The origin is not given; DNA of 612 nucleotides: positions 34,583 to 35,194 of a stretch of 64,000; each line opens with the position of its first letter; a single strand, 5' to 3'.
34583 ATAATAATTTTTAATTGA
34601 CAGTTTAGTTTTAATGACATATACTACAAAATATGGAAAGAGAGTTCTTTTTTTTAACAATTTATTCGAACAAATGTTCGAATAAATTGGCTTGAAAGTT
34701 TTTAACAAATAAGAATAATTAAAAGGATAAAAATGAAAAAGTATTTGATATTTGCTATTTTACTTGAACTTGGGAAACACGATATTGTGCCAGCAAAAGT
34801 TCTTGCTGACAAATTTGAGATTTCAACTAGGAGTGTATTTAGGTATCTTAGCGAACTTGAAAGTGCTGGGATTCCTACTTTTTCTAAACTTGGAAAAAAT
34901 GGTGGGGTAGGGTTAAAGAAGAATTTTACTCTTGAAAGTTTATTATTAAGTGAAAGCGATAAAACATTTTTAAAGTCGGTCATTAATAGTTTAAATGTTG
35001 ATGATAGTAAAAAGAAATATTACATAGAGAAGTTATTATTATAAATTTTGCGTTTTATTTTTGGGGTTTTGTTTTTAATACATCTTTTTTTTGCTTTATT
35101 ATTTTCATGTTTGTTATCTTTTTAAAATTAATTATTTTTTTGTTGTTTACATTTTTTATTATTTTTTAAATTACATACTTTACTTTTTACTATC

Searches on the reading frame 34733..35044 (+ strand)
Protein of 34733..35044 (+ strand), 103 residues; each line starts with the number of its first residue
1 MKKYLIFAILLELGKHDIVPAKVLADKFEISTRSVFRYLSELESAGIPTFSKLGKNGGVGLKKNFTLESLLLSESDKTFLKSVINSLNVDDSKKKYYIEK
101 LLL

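Call 6: search_protein_families(library=pfam, proteins=[window:34733-35044:+], max_evalue=0.01)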
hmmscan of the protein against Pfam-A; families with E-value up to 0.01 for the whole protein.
window:34733-35044:+ (103 aa): 3 families
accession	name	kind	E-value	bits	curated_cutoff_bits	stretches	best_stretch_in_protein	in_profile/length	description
PF08279.18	HTH_11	-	1.3e-06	28.6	25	1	8-55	4-52/55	HTH domain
PF02082.26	Rrf2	-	0.00018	22.1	30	1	8-64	10-68/132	Iron-dependent Transcriptional regulator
PF13412.12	HTH_24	-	0.00035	20.5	21.9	1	7-47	6-46/48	Winged helix-turn-helix DNA-binding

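Call 7: search_protein_families(library=ncbifam, proteins=[window:34733-35044:+], max_evalue=0.01)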
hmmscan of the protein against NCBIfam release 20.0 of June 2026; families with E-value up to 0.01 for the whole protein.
window:34733-35044:+ (103 aa): 1 family
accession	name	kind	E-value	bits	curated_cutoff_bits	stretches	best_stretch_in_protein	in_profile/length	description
TIGR00738.1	rrf2_super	superfamily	0.0043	16.9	73.3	1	9-65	13-71/132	Rrf2 family transcriptional regulator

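Call 8: find_homologous_proteins(query=window:34733-35041:+)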
Query window:34733-35041:+ (103 aa): 24 proteins with E <= 0.001 among 32 candidates.
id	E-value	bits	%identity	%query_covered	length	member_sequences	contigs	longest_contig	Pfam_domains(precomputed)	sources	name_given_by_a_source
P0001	2.9e-56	205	99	100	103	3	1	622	PF08279.19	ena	-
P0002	1.3e-51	190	90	100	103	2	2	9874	PF08279.19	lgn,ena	-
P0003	3.9e-41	157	75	100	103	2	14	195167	PF08279.19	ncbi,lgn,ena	-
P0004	7.2e-40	153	71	100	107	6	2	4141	PF08279.19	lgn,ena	-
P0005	1.9e-38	148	69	100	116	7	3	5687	PF13412.13,PF08279.19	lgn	-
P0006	8.9e-38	146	72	100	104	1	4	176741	PF13412.13,PF08279.19,PF02082.27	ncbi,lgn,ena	-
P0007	3.3e-37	144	71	100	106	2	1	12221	PF12840.14,PF13412.13,PF08279.19,PF02082.27,PF13730.13,PF13518.13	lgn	-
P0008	9.3e-37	143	66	98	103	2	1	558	PF13412.13,PF08279.19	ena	-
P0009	2.2e-36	142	68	98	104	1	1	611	PF13412.13,PF08279.19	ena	-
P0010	4.3e-35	138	65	100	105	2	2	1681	PF13412.13,PF08279.19,PF02082.27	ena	-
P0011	5.6e-34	134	67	98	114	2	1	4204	PF08279.19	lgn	-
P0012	5.3e-33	131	64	100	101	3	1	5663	PF08279.19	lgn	-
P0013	2.8e-32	129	61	100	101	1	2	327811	PF08279.19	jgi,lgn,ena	-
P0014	2.9e-30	122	62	100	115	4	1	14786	PF08279.19,PF13730.13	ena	-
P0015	8.1e-29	118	64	89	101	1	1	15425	PF13412.13,PF08279.19,PF13730.13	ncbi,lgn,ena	-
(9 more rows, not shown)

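Call 9: find_encoding_contigs(protein=window:34733-35041:+, flank=10000, max_places=10)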
Protein window:34733-35041:+ (103 aa): 10 contigs read that carry it; 9 places shown.
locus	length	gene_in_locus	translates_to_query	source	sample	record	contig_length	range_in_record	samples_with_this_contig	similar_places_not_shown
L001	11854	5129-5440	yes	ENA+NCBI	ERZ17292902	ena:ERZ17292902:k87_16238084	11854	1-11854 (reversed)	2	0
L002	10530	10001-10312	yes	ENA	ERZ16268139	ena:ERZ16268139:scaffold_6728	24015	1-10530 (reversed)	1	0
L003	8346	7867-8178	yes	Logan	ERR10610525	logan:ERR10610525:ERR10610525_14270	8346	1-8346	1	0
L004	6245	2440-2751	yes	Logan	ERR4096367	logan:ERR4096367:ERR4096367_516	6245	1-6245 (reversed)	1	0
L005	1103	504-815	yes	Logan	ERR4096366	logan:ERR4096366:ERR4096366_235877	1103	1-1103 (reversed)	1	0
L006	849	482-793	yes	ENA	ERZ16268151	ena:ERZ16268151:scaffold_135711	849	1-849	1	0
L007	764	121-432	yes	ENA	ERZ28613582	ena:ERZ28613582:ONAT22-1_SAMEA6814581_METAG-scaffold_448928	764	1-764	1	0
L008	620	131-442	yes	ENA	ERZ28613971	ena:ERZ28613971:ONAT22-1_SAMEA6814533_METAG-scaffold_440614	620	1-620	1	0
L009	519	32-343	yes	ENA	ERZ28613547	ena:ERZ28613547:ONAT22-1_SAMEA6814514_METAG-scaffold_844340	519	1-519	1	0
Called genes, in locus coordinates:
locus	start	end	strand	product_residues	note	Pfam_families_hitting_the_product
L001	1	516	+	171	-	?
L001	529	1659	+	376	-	PF01702:TGT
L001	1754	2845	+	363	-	PF00154:RecA_N, PF06745:ATPase (weak), PF08423:Rad51, PF13479:AAA_24 (faint), PF21096:RecA_C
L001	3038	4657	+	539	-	PF00089:Trypsin, PF13365:Trypsin_2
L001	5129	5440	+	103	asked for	PF08279:HTH_11 (weak)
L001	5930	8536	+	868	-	PF14498:Glyco_hyd_65N_2, PF22124:Glyco_hydro_95_cat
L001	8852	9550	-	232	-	PF04542:Sigma70_r2, PF04545:Sigma70_r4, PF01381:HTH_3 (weak)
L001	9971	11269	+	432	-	PF01078:Mg_chelatase (faint), PF05496:RuvB_N, PF00004:AAA, PF13173:AAA_14 (faint), PF16193:AAA_assoc_2, PF12002:MgsA_C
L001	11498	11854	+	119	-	?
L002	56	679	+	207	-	-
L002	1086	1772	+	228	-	PF05076:SUFU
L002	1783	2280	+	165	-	PF02075:RuvC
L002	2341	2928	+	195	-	PF01330:RuvA_N, PF14520:HHH_5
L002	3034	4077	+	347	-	PF05673:DUF815 (faint), PF06068:TIP49 (faint), PF05496:RuvB_N, PF00004:AAA, PF07728:AAA_5, PF13173:AAA_14 (faint), PF17864:AAA_lid_4, PF05491:WHD_RuvB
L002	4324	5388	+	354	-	PF02547:Queuosine_synth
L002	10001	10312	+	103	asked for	PF08279:HTH_11 (weak)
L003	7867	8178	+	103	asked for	PF08279:HTH_11 (weak)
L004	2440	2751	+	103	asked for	PF08279:HTH_11 (weak)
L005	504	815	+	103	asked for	PF08279:HTH_11 (weak)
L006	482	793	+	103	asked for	PF08279:HTH_11 (weak)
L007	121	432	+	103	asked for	PF08279:HTH_11 (weak)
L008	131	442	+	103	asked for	PF08279:HTH_11 (weak)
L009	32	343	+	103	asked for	PF08279:HTH_11 (weak)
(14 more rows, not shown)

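Call 10: find_encoding_contigs(protein=P0003, flank=10000, max_places=2)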
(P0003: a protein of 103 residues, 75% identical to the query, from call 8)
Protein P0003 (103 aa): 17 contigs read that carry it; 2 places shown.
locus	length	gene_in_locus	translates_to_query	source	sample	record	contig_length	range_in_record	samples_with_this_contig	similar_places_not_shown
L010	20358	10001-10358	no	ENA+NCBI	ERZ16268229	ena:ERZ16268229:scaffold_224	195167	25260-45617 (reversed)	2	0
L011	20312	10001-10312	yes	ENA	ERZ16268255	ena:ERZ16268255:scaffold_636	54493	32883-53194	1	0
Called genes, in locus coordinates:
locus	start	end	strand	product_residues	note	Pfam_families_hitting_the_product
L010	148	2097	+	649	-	PF02518:HATPase_c, PF00204:DNA_gyraseB, PF01751:Toprim, PF00986:DNA_gyraseB_C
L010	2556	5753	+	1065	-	PF00521:DNA_topoisoIV, PF03989:DNA_gyraseA_C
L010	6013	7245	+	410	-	PF00154:RecA_N, PF08423:Rad51, PF06745:ATPase (weak), PF27531:MT3502_N (weak), PF21096:RecA_C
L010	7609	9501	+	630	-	PF11154:DUF2934 (faint), PF00089:Trypsin, PF13365:Trypsin_2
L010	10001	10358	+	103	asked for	PF08279:HTH_11 (weak)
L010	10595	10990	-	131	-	-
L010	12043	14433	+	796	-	-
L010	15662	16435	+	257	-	PF01522:Polysacc_deac_1, PF22537:WbmS-like (weak)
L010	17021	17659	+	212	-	PF00436:SSB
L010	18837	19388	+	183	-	-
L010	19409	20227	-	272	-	-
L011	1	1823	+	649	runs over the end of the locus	PF02518:HATPase_c, PF00204:DNA_gyraseB, PF01751:Toprim, PF00986:DNA_gyraseB_C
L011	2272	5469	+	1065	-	PF00521:DNA_topoisoIV, PF03989:DNA_gyraseA_C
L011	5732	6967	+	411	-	PF00154:RecA_N, PF08423:Rad51, PF06745:ATPase (weak), PF27531:MT3502_N (weak), PF21096:RecA_C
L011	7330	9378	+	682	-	PF11154:DUF2934 (faint), PF00089:Trypsin, PF13365:Trypsin_2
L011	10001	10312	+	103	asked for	PF08279:HTH_11 (weak)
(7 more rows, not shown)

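Call 11: find_encoding_contigs(protein=P0006, flank=10000, max_places=2)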
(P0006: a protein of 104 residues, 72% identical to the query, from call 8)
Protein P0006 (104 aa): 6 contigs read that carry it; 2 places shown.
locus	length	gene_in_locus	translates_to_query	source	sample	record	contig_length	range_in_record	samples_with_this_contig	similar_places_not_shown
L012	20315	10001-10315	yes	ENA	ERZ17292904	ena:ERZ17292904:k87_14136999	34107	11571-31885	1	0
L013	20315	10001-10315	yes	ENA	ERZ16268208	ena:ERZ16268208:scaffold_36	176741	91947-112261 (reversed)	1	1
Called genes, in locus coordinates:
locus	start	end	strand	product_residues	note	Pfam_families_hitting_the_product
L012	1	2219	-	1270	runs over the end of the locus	PF00521:DNA_topoisoIV, PF03989:DNA_gyraseA_C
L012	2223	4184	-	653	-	PF02518:HATPase_c, PF00204:DNA_gyraseB, PF01751:Toprim, PF00986:DNA_gyraseB_C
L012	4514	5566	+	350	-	PF03033:Glyco_transf_28, PF13528:Glyco_trans_1_3 (weak), PF04101:Glyco_tran_28_C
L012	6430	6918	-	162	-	-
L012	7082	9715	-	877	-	PF14498:Glyco_hyd_65N_2, PF22124:Glyco_hydro_95_cat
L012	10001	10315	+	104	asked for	PF02082:Rrf2 (faint), PF13412:HTH_24, PF08279:HTH_11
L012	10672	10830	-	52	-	-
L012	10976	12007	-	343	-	PF00154:RecA_N, PF08423:Rad51, PF06745:ATPase (weak), PF27531:MT3502_N (weak), PF21096:RecA_C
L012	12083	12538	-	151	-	-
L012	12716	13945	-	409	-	PF02464:CinA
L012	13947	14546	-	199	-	PF01066:CDP-OH_P_transf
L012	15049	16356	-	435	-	PF00919:UPF0004, PF04055:Radical_SAM, PF18693:TRAM_2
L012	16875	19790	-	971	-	PF17854:FtsK_alpha, PF01580:FtsK_SpoIIIE, PF01935:DUF87 (weak), PF09397:FtsK_gamma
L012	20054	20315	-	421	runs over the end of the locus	PF00675:Peptidase_M16, PF05193:Peptidase_M16_C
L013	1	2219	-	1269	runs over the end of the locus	PF00521:DNA_topoisoIV, PF03989:DNA_gyraseA_C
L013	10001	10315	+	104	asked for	PF02082:Rrf2 (faint), PF13412:HTH_24, PF08279:HTH_11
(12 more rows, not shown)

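Call 12: find_encoding_contigs(protein=P0013, flank=10000, max_places=2)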
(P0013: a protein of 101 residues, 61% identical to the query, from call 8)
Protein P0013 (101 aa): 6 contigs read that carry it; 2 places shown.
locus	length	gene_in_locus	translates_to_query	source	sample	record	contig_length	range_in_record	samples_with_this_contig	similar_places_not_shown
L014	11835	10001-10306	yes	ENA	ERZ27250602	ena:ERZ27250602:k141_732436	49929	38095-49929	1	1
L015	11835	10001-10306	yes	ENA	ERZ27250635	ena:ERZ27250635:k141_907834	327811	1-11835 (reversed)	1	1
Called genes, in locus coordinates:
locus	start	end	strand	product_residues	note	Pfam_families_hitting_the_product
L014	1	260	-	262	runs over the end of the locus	PF01522:Polysacc_deac_1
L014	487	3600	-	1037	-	PF00521:DNA_topoisoIV, PF03989:DNA_gyraseA_C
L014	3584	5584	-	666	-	PF02518:HATPase_c, PF00204:DNA_gyraseB, PF01751:Toprim, PF00986:DNA_gyraseB_C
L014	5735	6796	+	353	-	PF03033:Glyco_transf_28, PF13528:Glyco_trans_1_3 (weak), PF04101:Glyco_tran_28_C, PF00201:UDPGT (weak)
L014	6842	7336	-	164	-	-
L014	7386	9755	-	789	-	PF14498:Glyco_hyd_65N_2, PF22124:Glyco_hydro_95_cat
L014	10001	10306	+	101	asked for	PF08279:HTH_11 (weak)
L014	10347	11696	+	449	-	PF04932:Wzy_C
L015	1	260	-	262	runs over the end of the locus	PF01522:Polysacc_deac_1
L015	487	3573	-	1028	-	PF00521:DNA_topoisoIV, PF03989:DNA_gyraseA_C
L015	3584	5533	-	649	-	PF02518:HATPase_c, PF00204:DNA_gyraseB, PF01751:Toprim, PF00986:DNA_gyraseB_C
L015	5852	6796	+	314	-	PF03033:Glyco_transf_28, PF13528:Glyco_trans_1_3 (weak), PF04101:Glyco_tran_28_C, PF00201:UDPGT (weak)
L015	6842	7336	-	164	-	-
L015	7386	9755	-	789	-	PF14498:Glyco_hyd_65N_2, PF22124:Glyco_hydro_95_cat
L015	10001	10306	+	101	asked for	PF08279:HTH_11 (weak)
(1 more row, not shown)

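Call 20: find_related_loci(query=A1, collection=genome_contigs, flank=10000)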
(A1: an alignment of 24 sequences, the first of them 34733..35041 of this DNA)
Query A1 (103 aa) in genome_contigs; peptide patterns used: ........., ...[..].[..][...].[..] (x = any residue, [..] = any of these).
85 stretches matched a pattern; 18 encode a relative of the query (tblastn E <= 1e-3); 18 distinct loci.
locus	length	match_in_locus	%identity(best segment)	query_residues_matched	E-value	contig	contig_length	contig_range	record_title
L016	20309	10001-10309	71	1-103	1e-46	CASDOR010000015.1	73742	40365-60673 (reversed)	uncultured Christensenella sp. isolate SI.A89.metabat-bins.32 genome assembly, contig: SI.A89.metabat-bins.32.fa_k141_31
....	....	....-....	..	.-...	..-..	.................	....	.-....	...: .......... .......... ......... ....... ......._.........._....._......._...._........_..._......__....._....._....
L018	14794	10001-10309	71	1-103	9e-46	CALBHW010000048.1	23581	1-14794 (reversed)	MAG TPA_asm: uncultured Clostridia bacterium isolate SRR1747054_bin.4_CONCOCT_v1.1_MAG genome assembly, contig: ERZ80828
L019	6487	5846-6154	68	1-103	1e-45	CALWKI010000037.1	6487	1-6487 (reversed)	MAG: uncultured Clostridia bacterium isolate E27__bin405 genome assembly, contig: E27__k127_1381367, whole genome shotgu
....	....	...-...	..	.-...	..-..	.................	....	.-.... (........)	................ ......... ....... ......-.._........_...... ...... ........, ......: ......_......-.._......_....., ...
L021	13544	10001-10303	68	1-101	5e-45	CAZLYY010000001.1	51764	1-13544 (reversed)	MAG TPA_asm: uncultured Christensenella sp. isolate binchicken_co354_253 genome assembly, contig: NODE_457_length_51764_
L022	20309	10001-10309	72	1-103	6e-44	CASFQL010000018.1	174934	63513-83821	uncultured Christensenella sp. isolate SI.O16.metabat-bins.132 genome assembly, contig: SI.O16.metabat-bins.132.fa_k141_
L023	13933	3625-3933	71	1-103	2e-42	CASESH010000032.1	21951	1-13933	uncultured Christensenella sp. isolate CO.B22.metabat-bins.104 genome assembly, contig: CO.B22.metabat-bins.104.fa_k141_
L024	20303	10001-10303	63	1-103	2e-39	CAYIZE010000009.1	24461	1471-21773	MAG TPA_asm: uncultured Christensenella sp. isolate ERP122455_co2_49 genome assembly, contig: NODE_332_length_24461_cov_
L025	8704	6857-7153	60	1-101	3e-39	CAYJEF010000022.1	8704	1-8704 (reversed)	MAG TPA_asm: uncultured Christensenella sp. isolate ERP122455_co1_198 genome assembly, contig: NODE_2560_length_8704_cov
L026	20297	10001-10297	65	1-101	2e-39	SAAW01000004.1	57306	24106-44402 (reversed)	MAG: Clostridia bacterium isolate INTA.CYC.065 contig-100_354, whole genome shotgun sequence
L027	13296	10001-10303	59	1-103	2e-38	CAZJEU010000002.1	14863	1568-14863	MAG TPA_asm: uncultured Christensenella sp. isolate binchicken_co59_197 genome assembly, contig: NODE_9090_length_14863_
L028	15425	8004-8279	64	1-92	3e-35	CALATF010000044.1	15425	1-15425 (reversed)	MAG TPA_asm: uncultured Clostridia bacterium isolate SRR6425804_bin.130_CONCOCT_v1.1_MAG genome assembly, contig: ERZ176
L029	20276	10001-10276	57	1-92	5e-33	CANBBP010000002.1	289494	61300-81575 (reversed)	MAG TPA_asm: uncultured Clostridia bacterium isolate SRR15322613_bin.3_metawrap_v1.3_MAG genome assembly, contig: NODE.2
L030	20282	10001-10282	61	1-94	1e-31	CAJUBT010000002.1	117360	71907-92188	MAG TPA_asm: uncultured Christensenella sp. isolate MGBC128010 genome assembly, contig: MGBC128010.2, whole genome shotg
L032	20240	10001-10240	53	1-80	9e-27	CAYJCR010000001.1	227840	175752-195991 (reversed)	MAG TPA_asm: uncultured Lachnospiraceae bacterium isolate ERP122455_co2_184 genome assembly, contig: NODE_1_length_22784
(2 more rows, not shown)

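Call 30: search_solved_structures(query=A1, max_evalue=1, show_alignments=2)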
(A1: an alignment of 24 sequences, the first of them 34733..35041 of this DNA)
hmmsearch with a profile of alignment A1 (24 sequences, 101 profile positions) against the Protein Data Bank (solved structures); distinct sequences matched with E-value up to 1: 9.
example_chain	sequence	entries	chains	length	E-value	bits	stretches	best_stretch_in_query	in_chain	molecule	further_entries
2cfx_A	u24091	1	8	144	0.081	16.3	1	6-86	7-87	HTH-TYPE TRANSCRIPTIONAL REGULATOR LRPC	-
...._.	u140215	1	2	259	0.31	14.4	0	18-70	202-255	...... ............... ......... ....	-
8c7s_A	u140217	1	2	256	0.35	14.2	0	18-70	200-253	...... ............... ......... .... (Fragment)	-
5ey0_B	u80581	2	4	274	0.36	14.2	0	18-70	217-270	GTP-sensing transcriptional pleiotropic repressor CodY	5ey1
1mkm_A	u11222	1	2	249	0.38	14.1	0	17-46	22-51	IclR transcriptional regulator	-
2b0l_A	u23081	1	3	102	0.54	13.6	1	17-58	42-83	GTP-sensing transcriptional pleiotropic repressor codY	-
2oqg_A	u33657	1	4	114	0.72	13.2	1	8-56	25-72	Possible transcriptional regulator, ArsR family protein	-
8c7t_A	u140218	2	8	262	0.77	13.1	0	17-57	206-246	GTP-sensing transcriptional pleiotropic repressor CodY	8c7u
2w57_A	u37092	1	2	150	0.92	12.9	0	15-50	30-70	FERRIC UPTAKE REGULATION PROTEIN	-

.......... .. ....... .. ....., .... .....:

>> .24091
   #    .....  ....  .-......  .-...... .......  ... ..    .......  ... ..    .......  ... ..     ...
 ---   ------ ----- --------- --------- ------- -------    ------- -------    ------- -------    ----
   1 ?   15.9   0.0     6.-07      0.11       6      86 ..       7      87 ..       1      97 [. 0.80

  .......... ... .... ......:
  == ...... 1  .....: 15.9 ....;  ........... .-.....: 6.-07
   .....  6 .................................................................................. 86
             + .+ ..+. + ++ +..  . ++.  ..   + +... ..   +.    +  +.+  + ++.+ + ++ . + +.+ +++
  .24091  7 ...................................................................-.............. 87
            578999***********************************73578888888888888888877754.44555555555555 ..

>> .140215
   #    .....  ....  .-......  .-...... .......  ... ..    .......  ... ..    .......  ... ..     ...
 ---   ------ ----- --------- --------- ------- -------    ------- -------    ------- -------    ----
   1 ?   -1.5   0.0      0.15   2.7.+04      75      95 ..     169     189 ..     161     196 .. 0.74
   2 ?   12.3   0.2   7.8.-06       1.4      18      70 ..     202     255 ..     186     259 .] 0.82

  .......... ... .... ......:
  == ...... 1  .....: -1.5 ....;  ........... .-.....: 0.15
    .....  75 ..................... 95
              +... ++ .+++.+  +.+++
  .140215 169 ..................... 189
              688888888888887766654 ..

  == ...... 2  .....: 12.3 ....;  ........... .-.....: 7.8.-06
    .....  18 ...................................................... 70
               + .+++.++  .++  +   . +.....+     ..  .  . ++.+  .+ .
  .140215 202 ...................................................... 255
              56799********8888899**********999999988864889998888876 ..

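Call 32: predict_structure(alignment_id=A1)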
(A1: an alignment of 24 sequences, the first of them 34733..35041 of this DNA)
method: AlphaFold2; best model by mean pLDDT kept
length: 103 residues; sequences in the alignment: 24
mean_pLDDT: 86.8   pTM: 0.60
mean pLDDT of the five models: 86.8, 84.1, 83.8, 82.9, 75.3
residues with pLDDT >= 90: 52; 70-90: 40; 50-70: 11; < 50: 0
segments of 3 or more residues with pLDDT < 50: none
pLDDT, mean of each block of 10 residues (from residue 1): 81 90 96 94 88 89 65 83 95 89 80
secondary structure, 60 per line:
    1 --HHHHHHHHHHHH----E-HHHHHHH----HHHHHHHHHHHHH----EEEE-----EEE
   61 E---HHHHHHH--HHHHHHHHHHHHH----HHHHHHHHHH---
elements in order: H3-14 H21-27 H32-44 E49-52 E58-61 H65-71 H74-86 H91-100

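Call 36: fold_search(model_id=the predicted structure, library=pdb)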
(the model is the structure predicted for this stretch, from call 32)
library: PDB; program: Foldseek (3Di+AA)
matches with E <= 10: 1651; with E <= 0.001: 0
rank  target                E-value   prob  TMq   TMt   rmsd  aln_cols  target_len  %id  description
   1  4cic_A                4.7e-03  0.98  0.39  0.31  10.4       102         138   22  T. potens IscR (released 2014-05-28)
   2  3k69                  6.2e-03  1.00  0.45  0.33   3.1        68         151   26  CRYSTAL STRUCTURE OF A PUTATIVE TRANSCRIPTIONAL REGULATOR (LP_0360) FROM LACTOBACILLUS PLANTARUM AT 1.95 A RESOLUTION (released 2009-11-03)
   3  3bdd_A                7.1e-03  0.99  0.49  0.38  13.2       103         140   18  CRYSTAL STRUCTURE OF A PUTATIVE MULTIPLE ANTIBIOTIC-RESISTANCE REPRESSOR (SSU05_1136) FROM STREPTOCOCCUS SUIS 89/1591  (released 2007-12-04)
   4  4cic_B                7.1e-03  0.96  0.38  0.31  10.5       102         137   22  T. potens IscR (released 2014-05-28)
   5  3e6m_D                8.6e-03  1.00  0.50  0.36  11.5       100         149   18  The crystal structure of a MarR family transcriptional regulator from Silicibacter pomeroyi DSS. (released 2008-09-02)
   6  2p4w_B                8.6e-03  0.99  0.45  0.25  12.5       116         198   16  Crystal structure of heat shock regulator from Pyrococcus furiosus (released 2007-03-27)
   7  3vod_B                8.6e-03  0.99  0.48  0.38  11.3       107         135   17  Crystal Structure of mutant MarR C80S from E.coli (released 2013-03-06)
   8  6fi9_A                8.6e-03  0.99  0.44  0.33  11.4       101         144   17  Crystal Structure of a zinc-responsive MarR family member, Lactococcus lactis ZitR (released 2019-02-20)
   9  5j6x_A                9.2e-03  1.00  0.47  0.68   2.7        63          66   17  Crystal structure of the apo-Zalpha of Zebrafish PKZ (released 2016-09-07)
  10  7rmw_D                9.2e-03  0.99  0.43  0.19   6.0        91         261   15  Crystal structure of B. subtilis PurR bound to ppGpp (released 2021-12-22)
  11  4jba_A                9.9e-03  0.99  0.48  0.38  12.1       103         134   16  Crystal Structure of the Oxidized Form of MarR from E.coli (released 2013-10-16)
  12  2y75_D                9.9e-03  0.98  0.46  0.39  10.8       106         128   20  The Structure of CymR (YrzC) the Global Cysteine Regulator of B. subtilis (released 2011-08-03)
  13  3s2w_H                1.1e-02  0.99  0.49  0.38  11.9       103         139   19  The crystal structure of a MarR transcriptional regulator from Methanosarcina mazei Go1 (released 2011-06-22)
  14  2p4w_A                1.1e-02  0.99  0.47  0.27  11.6       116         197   15  Crystal structure of heat shock regulator from Pyrococcus furiosus (released 2007-03-27)
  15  1p4a_C                1.1e-02  0.99  0.41  0.18   6.2        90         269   16  Crystal Structure of the PurR complexed with cPRPP (released 2003-12-09)
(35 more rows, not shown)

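Call 52: search_protein_families(library=padloc, proteins=[window:34733-35041:+], max_evalue=0.1)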
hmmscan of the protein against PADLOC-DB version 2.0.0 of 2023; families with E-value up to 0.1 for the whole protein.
window:34733-35041:+ (103 aa): 2 families
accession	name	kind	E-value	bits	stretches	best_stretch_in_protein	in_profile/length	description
PDLC01457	WYL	-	2.2e-10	38.5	1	6-87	6-85/229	"CAS-I,CAS-II,CAS-III,CAS-IV,CAS-V,CAS-VI; associated_signaling"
PDLC01866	CARF3--CARF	-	0.033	12.2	0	15-50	150-185/207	-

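Call 53: search_protein_families(library=phrogs, proteins=[window:34733-35041:+], max_evalue=0.1)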
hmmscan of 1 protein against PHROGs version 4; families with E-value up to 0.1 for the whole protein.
window:34733-35041:+ (103 aa): 4 families
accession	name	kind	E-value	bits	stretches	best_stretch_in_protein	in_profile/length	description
phrog_13105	-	unknown function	6.2e-11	43.3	1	8-76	9-77/239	-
phrog_1098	-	DNA, RNA and nucleotide metabolism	0.0017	18.1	1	22-62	43-84/546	HTH DNA binding protein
phrog_678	-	DNA, RNA and nucleotide metabolism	0.013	16.1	1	8-66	76-133/346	replication initiation O-like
phrog_4221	-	DNA, RNA and nucleotide metabolism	0.052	13.8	1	21-81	48-109/325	replication initiation protein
